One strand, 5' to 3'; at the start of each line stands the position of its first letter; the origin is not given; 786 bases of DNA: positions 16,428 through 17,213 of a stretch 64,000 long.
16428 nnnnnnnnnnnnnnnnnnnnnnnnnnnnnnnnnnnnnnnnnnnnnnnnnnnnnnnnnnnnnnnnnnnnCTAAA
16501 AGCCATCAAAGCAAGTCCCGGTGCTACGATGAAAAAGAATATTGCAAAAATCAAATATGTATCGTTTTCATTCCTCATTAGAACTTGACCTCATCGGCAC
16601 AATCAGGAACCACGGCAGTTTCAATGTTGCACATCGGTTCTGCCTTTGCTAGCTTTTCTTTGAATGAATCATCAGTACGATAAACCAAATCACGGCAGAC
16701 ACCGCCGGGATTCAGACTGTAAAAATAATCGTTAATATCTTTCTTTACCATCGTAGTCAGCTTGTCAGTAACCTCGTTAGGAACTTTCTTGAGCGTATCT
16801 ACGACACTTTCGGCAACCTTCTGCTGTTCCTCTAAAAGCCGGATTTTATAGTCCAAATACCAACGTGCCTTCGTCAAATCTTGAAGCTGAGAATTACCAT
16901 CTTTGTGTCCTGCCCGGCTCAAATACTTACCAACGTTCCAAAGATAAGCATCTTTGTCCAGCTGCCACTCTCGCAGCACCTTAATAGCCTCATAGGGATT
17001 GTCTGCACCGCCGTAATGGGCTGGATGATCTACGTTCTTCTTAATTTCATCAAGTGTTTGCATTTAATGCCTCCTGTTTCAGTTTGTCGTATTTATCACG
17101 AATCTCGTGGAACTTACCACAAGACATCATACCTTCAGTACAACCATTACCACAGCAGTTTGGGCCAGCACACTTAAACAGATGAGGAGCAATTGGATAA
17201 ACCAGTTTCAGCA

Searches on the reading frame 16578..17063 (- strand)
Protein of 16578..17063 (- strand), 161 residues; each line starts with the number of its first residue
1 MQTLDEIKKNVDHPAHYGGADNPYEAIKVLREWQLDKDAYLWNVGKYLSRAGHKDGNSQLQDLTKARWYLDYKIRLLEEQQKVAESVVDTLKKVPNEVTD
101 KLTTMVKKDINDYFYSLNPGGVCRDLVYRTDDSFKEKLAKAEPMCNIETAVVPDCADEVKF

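Call 64: search_protein_families(library=pfam, proteins=[window:16578-17063:-], max_evalue=0.001)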
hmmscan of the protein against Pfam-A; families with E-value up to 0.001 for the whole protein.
window:16578-17063:- (161 aa): 1 family
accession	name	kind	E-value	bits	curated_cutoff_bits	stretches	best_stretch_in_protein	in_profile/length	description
PF11753.13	DUF3310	-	9.9e-12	45.2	24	1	11-71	1-60/60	Protein of unknwon function (DUF3310)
